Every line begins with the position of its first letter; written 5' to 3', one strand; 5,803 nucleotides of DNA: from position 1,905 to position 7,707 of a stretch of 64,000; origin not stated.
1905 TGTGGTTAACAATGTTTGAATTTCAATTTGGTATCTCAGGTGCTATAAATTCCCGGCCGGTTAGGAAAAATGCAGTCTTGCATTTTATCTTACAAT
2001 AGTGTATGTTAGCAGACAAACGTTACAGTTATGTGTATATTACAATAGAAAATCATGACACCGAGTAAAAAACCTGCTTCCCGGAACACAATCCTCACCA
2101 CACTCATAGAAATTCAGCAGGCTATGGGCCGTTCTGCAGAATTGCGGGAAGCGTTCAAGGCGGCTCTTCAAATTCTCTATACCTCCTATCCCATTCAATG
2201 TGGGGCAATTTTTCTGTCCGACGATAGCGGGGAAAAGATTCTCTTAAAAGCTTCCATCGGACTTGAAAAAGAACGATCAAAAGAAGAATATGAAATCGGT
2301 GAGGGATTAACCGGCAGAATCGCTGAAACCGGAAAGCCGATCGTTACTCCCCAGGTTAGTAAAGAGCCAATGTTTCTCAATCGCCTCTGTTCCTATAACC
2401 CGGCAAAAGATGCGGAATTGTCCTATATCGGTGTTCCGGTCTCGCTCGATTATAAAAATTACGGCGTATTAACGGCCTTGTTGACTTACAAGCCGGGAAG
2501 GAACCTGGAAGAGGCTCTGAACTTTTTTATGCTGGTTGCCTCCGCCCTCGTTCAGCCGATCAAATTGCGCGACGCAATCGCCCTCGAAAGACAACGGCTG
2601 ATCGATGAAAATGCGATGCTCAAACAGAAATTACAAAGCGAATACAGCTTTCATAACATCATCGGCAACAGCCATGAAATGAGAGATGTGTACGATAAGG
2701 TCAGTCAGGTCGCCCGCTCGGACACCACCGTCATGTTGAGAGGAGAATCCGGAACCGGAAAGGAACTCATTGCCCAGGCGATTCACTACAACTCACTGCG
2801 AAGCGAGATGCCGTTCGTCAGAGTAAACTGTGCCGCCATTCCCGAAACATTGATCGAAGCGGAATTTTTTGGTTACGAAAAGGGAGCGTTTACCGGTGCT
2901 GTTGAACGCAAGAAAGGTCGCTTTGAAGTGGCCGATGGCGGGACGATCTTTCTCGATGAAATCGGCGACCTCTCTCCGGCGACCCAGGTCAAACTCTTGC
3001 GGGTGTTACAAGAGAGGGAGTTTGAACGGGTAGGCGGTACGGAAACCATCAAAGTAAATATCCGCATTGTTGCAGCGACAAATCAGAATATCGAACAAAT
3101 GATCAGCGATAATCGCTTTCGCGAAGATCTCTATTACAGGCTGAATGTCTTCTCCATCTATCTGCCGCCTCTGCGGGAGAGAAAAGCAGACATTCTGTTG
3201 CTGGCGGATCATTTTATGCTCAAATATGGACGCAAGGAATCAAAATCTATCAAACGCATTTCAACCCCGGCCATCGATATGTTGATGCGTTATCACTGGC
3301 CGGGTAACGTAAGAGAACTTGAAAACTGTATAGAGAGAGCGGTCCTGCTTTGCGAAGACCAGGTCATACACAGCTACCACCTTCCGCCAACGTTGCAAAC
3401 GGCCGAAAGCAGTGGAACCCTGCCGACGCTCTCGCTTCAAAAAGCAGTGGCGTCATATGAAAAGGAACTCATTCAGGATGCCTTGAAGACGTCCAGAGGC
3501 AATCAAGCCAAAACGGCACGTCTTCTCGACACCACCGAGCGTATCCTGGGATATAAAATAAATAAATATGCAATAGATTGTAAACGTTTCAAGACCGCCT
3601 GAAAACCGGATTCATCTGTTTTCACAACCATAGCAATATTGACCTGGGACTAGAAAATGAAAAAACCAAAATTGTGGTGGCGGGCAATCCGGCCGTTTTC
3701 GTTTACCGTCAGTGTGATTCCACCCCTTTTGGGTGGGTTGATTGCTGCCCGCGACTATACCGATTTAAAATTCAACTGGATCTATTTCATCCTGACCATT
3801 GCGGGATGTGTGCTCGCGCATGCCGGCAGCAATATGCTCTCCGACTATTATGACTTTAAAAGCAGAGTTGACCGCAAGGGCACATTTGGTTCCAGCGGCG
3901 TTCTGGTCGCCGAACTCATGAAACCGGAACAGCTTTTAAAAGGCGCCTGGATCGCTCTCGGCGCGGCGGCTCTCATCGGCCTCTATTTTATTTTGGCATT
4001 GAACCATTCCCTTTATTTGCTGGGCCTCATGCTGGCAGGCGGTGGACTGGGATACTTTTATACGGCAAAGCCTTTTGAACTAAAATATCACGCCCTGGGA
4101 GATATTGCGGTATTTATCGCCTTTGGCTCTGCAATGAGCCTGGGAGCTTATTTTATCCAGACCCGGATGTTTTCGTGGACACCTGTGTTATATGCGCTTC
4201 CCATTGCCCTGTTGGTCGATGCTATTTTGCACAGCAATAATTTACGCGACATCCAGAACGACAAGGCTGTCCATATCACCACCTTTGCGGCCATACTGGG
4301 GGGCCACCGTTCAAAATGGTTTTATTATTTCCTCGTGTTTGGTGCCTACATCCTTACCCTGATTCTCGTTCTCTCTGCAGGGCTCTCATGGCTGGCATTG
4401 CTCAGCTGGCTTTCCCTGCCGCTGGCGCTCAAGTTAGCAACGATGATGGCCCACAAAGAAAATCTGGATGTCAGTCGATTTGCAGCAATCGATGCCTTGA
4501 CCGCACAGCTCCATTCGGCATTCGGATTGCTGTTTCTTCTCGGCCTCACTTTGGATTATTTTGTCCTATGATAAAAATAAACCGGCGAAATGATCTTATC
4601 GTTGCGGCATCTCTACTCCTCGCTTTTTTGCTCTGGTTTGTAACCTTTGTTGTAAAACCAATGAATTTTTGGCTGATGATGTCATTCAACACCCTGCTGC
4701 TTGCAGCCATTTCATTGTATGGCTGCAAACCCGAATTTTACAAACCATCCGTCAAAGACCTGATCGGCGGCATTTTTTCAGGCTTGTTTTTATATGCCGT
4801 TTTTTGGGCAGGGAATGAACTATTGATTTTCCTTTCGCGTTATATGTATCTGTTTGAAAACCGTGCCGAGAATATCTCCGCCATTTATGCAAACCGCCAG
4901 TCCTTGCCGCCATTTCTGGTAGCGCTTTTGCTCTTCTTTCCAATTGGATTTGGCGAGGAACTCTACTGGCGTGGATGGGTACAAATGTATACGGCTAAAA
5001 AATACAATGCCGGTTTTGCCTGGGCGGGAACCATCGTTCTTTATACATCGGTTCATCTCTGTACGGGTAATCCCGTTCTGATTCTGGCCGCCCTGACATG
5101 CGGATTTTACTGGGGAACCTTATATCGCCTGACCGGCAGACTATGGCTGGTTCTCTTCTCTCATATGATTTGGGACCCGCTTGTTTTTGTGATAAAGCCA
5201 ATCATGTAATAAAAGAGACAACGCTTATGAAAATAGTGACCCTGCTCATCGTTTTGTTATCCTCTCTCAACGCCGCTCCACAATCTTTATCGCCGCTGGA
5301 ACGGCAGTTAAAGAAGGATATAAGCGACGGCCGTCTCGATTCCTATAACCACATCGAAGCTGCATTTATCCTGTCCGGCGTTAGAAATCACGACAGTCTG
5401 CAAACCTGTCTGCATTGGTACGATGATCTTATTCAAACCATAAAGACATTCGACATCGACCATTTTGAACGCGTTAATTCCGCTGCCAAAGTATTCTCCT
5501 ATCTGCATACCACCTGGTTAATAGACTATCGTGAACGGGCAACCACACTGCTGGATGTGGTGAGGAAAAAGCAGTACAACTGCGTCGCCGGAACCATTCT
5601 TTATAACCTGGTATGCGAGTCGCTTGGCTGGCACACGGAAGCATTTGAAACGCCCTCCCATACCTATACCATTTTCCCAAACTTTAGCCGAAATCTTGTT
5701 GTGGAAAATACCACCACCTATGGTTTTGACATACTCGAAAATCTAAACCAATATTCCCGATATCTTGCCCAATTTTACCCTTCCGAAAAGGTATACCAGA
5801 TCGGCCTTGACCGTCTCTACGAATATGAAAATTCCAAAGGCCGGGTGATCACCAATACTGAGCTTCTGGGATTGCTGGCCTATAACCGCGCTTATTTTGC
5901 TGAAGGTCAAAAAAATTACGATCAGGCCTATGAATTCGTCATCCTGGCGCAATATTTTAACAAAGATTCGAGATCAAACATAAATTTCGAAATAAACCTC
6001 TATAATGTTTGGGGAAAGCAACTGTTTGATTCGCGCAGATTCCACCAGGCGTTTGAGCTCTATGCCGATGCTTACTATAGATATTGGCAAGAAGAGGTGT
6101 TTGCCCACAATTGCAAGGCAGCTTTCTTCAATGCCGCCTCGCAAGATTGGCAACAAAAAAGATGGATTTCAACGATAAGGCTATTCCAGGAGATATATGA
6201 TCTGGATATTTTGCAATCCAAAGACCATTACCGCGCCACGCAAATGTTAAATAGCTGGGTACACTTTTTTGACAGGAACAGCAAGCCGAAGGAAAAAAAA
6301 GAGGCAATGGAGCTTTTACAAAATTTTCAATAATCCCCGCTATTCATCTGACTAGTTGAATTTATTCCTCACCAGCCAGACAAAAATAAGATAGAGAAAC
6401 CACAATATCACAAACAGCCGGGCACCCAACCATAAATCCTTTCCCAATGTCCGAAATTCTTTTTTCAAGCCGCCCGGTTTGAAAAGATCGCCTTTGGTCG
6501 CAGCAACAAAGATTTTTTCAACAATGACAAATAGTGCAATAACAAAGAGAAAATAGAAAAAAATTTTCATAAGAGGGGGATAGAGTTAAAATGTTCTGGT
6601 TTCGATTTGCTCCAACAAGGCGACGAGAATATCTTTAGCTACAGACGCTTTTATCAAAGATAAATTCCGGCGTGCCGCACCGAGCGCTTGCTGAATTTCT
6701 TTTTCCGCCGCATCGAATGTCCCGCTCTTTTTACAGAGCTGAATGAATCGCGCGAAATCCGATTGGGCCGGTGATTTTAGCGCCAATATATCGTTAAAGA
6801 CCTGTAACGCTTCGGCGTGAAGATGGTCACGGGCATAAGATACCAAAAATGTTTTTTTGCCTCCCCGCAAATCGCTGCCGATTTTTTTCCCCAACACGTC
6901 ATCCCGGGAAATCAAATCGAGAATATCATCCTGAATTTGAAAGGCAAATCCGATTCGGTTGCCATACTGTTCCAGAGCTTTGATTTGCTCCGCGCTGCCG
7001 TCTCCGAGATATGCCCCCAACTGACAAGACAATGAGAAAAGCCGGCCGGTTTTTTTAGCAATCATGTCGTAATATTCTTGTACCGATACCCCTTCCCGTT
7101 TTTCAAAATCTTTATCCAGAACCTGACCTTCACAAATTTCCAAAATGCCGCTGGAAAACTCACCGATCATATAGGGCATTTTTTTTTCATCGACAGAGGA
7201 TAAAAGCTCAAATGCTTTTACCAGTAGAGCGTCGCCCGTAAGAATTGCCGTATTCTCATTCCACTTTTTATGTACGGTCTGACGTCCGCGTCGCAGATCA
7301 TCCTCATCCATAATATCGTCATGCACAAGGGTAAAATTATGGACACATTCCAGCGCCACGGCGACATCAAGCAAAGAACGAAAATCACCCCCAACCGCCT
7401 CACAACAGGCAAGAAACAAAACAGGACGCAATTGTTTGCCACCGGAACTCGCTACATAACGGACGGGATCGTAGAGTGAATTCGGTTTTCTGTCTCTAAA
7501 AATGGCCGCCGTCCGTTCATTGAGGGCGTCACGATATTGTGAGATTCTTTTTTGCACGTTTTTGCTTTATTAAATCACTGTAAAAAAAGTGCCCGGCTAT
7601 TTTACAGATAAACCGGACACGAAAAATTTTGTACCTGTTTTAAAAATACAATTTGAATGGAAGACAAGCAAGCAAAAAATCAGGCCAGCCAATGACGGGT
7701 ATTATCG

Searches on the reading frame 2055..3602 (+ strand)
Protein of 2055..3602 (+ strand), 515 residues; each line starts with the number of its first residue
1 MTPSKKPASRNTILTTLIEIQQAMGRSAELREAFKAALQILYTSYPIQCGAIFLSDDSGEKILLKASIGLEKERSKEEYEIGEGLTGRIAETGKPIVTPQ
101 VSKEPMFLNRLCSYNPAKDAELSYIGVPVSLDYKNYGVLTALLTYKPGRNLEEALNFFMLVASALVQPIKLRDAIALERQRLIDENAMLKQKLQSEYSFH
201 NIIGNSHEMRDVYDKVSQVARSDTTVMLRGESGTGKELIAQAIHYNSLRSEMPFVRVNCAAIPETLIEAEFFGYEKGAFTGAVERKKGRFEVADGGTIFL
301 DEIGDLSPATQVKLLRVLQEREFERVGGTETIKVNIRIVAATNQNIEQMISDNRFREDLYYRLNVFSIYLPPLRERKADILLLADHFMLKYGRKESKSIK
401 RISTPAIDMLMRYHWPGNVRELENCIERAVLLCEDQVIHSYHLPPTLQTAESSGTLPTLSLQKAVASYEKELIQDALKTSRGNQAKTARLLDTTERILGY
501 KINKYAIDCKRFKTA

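Call 14: search_protein_families(library=ncbifam, max_evalue=1e-8, proteins=[window:2055-3602:+])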
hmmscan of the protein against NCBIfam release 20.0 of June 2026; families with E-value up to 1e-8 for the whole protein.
window:2055-3602:+ (515 aa): 25 families
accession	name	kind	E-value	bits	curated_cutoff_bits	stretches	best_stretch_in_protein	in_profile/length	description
TIGR01817.1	nifA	equivalog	5.7e-155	517.1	528.85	1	14-444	4-439/534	nif-specific transcriptional activator NifA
NF008469.0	PRK11361.1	equivalog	2.3e-121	405.7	714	1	173-508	116-457/461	acetoacetate metabolism transcriptional regulator AtoC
NF041552.1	TF_PrdR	equivalog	1.3e-116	390.3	795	1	191-505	256-576/577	sigma-54 dependent transcriptional regulator PrdR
TIGR02915.1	PEP_resp_reg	equivalog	6.8e-109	364.7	502.6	1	175-507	115-444/445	PEP-CTERM-box response regulator transcription factor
NF003451.0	PRK05022.1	equivalog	2.8e-108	362.9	476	1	13-494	5-497/512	nitric oxide reductase transcriptional regulator NorR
TIGR01818.1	ntrC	equivalog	9.3e-104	347.8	558.6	1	165-451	97-385/463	nitrogen regulation protein NR(I)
NF050807.1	TransRegFlbDCaul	equivalog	2.3e-98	330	750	1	200-506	118-439/454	sigma-54-dependent transcriptional regulator FlbD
NF041906.1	V4R_TF_MobR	exception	1e-97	327.9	999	1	174-505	207-544/544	phenol degradation transcriptional regulator MobR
NF007689.0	PRK10365.1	equivalog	7.5e-97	324.9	760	1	195-502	134-439/441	sigma-54-dependent response regulator transcription factor ZraR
NF038308.1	RNA_repair_RtcR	equivalog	1.2e-96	324.7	650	1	176-496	156-502/530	RNA repair transcriptional activator RtcR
NF011958.0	PRK15429.1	equivalog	6.6e-95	319.2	830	1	178-483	356-659/692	formate hydrogenlyase transcriptional activator FlhA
TIGR02974.1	phageshock_pspF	equivalog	5.4e-93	311.9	443.55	1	202-445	1-247/336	phage shock protein operon transcriptional activator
TIGR02329.1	propionate_PrpR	equivalog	3e-89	300.1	499.2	1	171-494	179-516/526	propionate catabolism operon regulatory protein PrpR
NF049963.1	RespRegFlgRCampy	domain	1.5e-88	297.6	750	1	176-507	108-429/429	fla regulon two-component system response regulator FlgR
NF011953.0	PRK15424.1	equivalog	2.2e-86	290.6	703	1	163-493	181-522/538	propionate catabolism operon regulatory protein PrpR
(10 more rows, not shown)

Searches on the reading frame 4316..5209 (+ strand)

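Call 48: search_protein_families(library=pfam, max_evalue=0.000001, proteins=[window:4316-5209:+])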
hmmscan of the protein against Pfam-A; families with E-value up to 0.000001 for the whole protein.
window:4316-5209:+ (297 aa): 1 family
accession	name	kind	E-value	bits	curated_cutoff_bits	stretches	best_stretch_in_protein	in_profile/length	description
PF02517.21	Rce1-like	-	6e-14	52.5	22.4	1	199-287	4-91/93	Type II CAAX prenyl endopeptidase Rce1-like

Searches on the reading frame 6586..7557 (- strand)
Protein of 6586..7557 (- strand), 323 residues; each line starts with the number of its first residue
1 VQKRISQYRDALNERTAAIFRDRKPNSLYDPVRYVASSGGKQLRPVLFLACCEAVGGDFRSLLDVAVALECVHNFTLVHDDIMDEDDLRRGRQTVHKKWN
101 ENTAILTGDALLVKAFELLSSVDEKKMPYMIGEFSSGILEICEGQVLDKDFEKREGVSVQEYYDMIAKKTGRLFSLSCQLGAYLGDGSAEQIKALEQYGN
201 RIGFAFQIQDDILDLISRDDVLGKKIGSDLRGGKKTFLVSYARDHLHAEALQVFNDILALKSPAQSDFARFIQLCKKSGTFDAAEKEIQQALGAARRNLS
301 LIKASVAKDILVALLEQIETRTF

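Call 48: search_protein_families(library=pfam, max_evalue=0.000001, proteins=[window:6586-7557:-])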
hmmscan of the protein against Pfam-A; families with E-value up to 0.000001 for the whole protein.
window:6586-7557:- (323 aa): 1 family
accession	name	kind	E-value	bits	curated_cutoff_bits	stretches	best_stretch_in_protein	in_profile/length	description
PF00348.22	polyprenyl_synt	-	1.6e-73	247.4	27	1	27-269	3-245/251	Polyprenyl synthetase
